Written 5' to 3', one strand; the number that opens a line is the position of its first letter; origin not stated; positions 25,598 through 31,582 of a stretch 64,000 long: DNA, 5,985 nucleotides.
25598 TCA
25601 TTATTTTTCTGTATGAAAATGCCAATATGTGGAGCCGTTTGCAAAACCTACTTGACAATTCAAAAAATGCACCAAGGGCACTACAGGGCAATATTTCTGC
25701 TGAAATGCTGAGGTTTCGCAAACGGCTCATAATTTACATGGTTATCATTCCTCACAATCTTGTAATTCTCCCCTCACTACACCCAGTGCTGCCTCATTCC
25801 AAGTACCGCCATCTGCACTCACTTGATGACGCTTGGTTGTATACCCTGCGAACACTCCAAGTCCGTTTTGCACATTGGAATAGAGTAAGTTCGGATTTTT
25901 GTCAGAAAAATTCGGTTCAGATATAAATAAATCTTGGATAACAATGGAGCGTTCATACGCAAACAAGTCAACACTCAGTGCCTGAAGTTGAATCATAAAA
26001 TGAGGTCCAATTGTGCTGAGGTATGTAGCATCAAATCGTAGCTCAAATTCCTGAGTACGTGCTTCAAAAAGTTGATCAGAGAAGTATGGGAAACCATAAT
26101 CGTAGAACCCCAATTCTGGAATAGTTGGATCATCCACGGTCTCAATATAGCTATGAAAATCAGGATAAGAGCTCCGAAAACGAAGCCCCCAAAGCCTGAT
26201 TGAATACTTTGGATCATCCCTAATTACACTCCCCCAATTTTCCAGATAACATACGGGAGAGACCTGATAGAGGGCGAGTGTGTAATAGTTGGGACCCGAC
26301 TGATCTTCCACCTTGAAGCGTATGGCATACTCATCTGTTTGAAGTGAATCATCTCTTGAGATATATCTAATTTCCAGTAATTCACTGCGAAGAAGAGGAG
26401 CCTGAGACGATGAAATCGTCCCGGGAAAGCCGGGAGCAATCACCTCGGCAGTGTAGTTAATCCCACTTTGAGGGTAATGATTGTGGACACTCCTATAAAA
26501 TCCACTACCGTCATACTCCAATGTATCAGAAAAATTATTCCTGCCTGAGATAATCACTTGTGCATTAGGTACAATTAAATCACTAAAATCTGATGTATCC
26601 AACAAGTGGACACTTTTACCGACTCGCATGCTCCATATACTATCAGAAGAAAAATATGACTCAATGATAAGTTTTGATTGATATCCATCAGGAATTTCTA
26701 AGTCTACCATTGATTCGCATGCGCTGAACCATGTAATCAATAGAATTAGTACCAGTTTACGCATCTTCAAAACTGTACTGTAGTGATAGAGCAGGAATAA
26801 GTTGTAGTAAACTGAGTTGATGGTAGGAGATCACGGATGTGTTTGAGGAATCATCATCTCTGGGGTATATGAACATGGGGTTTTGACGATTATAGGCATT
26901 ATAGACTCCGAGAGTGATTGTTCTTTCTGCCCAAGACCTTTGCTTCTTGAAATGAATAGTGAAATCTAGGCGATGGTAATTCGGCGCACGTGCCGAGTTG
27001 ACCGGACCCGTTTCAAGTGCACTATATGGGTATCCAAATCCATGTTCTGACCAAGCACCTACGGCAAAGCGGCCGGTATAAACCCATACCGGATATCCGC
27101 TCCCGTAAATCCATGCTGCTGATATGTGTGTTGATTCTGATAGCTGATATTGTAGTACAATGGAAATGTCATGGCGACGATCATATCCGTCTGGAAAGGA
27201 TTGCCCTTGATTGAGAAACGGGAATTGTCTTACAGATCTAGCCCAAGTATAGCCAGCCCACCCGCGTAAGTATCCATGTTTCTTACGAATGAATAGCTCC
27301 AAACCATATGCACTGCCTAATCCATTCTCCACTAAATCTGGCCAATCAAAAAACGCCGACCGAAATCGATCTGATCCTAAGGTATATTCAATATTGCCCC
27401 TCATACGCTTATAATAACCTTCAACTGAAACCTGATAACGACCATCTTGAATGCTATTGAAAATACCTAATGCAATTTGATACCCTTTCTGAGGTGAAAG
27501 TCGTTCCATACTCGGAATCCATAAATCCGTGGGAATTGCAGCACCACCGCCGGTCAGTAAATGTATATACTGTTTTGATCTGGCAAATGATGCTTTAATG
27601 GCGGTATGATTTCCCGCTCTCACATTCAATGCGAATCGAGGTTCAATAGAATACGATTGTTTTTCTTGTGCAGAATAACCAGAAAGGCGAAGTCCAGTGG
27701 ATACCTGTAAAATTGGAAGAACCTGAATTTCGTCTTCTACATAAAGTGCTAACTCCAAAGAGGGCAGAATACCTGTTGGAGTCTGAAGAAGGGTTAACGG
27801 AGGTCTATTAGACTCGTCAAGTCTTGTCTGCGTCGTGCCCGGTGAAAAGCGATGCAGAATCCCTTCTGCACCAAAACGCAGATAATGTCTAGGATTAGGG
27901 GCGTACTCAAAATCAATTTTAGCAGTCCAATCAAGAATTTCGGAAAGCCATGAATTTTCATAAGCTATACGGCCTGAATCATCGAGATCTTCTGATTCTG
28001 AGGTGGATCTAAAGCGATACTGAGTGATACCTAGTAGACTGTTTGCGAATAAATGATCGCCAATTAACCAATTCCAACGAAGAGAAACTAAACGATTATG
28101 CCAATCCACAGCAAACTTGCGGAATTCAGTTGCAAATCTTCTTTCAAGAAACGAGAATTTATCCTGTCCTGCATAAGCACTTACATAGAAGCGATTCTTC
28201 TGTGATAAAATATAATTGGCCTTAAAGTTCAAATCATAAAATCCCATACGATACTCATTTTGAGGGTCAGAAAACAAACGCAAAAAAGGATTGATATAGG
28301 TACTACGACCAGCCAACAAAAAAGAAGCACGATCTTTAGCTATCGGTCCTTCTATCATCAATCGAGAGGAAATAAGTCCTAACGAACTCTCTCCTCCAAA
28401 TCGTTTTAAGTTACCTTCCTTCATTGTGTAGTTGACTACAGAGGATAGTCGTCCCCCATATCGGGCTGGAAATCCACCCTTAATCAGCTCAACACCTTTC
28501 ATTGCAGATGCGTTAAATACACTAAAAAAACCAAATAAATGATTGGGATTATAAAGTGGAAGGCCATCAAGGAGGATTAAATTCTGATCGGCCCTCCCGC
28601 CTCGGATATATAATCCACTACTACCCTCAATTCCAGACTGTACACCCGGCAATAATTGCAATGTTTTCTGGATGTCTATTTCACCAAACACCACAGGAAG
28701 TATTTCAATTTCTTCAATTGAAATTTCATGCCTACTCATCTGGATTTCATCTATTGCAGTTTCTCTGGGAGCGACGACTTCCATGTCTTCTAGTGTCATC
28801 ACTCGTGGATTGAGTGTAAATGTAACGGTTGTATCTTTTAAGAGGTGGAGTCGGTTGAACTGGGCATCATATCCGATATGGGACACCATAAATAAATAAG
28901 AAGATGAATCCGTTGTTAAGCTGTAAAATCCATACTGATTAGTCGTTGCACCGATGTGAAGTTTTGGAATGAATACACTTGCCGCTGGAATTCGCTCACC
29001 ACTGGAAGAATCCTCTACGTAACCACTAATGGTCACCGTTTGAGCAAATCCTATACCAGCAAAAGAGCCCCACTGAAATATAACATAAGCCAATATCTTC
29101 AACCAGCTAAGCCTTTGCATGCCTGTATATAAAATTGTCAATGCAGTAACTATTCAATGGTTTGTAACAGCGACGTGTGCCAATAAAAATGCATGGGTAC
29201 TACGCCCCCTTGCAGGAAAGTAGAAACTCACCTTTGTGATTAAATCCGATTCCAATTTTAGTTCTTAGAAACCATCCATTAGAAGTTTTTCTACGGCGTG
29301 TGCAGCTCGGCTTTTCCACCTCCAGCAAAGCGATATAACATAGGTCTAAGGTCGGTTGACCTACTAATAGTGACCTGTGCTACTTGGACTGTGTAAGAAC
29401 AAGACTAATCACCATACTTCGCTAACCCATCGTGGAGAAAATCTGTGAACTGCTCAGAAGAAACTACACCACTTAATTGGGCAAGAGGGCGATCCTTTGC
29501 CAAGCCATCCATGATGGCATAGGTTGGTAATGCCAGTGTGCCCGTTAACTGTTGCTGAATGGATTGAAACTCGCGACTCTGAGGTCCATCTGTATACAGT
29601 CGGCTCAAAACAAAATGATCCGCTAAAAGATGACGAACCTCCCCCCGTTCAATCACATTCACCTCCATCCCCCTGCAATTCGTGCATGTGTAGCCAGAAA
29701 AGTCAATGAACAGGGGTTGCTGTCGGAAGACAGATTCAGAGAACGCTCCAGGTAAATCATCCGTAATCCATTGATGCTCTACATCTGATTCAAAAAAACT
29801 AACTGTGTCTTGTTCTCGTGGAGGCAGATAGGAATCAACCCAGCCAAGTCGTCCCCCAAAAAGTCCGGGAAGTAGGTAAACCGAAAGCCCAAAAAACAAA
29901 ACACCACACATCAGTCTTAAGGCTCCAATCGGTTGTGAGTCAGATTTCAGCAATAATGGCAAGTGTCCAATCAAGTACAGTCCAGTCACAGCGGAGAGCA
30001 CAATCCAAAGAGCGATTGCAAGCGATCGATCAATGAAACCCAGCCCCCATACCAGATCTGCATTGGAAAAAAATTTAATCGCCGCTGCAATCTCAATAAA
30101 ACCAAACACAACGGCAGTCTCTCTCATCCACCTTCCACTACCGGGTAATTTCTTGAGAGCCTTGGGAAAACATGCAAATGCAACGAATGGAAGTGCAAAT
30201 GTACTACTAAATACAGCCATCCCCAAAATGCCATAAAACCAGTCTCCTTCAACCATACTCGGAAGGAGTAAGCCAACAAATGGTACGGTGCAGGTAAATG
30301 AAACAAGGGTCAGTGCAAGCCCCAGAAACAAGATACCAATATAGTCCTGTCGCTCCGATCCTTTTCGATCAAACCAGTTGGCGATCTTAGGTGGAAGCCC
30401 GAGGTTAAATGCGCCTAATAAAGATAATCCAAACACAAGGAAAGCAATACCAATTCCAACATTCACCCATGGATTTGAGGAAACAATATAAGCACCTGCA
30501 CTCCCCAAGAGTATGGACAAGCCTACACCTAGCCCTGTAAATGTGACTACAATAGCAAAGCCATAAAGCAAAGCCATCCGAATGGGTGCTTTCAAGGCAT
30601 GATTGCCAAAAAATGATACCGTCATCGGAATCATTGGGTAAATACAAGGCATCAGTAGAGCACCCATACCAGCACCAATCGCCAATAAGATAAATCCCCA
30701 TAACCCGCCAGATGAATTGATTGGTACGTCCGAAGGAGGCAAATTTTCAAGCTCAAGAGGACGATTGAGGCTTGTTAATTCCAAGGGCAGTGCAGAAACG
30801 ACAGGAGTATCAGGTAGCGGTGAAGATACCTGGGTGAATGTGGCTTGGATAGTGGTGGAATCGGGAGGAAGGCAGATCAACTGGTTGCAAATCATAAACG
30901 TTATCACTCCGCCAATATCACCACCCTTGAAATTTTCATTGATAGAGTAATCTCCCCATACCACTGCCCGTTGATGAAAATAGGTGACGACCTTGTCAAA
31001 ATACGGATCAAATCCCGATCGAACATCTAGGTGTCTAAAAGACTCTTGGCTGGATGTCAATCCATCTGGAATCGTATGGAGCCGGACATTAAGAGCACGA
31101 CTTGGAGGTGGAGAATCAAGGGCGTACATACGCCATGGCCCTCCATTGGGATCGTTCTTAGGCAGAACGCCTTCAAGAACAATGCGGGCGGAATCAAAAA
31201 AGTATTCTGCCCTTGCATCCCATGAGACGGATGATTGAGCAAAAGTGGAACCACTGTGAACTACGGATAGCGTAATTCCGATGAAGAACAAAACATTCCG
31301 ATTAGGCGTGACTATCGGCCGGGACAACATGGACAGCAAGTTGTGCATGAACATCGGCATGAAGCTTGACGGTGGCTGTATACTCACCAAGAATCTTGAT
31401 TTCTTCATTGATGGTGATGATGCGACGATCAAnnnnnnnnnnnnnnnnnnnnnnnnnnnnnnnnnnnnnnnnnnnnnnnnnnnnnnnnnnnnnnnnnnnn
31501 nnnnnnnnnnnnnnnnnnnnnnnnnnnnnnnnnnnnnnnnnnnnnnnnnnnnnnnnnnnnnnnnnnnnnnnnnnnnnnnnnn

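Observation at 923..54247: Selective decay: nearly every accessory gene is a pseudogene while ~30 core genes are intact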

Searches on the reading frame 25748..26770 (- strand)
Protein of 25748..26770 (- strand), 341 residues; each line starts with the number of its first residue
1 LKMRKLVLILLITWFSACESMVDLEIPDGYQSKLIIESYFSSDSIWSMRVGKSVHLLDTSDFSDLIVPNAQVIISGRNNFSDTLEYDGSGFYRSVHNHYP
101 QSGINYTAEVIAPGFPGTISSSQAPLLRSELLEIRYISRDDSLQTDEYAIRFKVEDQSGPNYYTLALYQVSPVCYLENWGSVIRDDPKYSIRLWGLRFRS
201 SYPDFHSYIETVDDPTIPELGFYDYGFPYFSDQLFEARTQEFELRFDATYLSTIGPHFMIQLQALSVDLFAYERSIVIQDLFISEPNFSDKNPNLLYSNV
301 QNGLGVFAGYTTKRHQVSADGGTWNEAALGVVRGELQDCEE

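Call 15: search_protein_families(library=pfam, proteins=[window:25748-26770:-], max_evalue=0.0001)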
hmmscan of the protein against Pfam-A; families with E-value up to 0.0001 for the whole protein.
window:25748-26770:- (341 aa): 1 family
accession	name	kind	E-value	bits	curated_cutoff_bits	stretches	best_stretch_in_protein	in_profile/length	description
PF14054.11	DUF4249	-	1.7e-21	77.4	28.5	1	22-315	4-268/269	Domain of unknown function (DUF4249)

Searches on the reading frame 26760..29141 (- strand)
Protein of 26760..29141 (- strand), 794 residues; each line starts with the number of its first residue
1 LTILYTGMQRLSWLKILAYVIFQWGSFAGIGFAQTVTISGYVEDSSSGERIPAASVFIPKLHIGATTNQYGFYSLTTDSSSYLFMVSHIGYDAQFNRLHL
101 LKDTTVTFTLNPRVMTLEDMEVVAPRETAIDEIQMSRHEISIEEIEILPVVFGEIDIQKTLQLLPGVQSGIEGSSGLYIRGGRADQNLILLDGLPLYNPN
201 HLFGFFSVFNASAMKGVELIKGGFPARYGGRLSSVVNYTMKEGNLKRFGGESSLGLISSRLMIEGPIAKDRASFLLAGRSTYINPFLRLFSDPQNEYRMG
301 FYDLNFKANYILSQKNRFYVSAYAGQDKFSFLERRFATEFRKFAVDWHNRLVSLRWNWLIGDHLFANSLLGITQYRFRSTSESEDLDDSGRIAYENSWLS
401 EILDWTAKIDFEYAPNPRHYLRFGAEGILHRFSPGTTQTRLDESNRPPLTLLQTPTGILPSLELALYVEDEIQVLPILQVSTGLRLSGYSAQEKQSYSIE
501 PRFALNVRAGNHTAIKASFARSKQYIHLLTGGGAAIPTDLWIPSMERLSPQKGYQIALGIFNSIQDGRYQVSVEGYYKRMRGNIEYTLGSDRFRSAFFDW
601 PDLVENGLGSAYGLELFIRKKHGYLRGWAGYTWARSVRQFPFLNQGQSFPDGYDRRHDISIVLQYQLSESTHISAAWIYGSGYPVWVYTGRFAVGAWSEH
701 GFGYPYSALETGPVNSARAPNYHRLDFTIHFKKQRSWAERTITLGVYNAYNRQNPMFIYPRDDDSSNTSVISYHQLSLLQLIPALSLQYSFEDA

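Call 15: search_protein_families(library=pfam, proteins=[window:26760-29141:-], max_evalue=0.0001)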
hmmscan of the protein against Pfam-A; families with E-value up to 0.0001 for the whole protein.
window:26760-29141:- (794 aa): 2 families
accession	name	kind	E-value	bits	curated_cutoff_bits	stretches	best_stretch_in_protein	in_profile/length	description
PF13715.12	CarbopepD_reg_2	-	1.2e-12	48.1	32.2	1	38-119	1-85/88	CarboxypepD_reg-like domain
PF07715.20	Plug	-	3e-12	47.4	23.9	1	154-231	22-102/107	TonB-dependent Receptor Plug Domain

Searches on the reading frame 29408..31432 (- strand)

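Call 15: search_protein_families(library=pfam, proteins=[window:29408-31432:-], max_evalue=0.0001)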
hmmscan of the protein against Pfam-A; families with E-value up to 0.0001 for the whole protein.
window:29408-31432:- (675 aa): 2 families
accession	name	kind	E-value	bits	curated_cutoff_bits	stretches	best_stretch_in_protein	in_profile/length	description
PF02683.22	DsbD_TM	-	2.4e-20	73.2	27.1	1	245-455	2-215/219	Cytochrome C biogenesis protein transmembrane domain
PF13899.12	Thioredoxin_7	-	3e-07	30.9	27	1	555-642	1-82/83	Thioredoxin-like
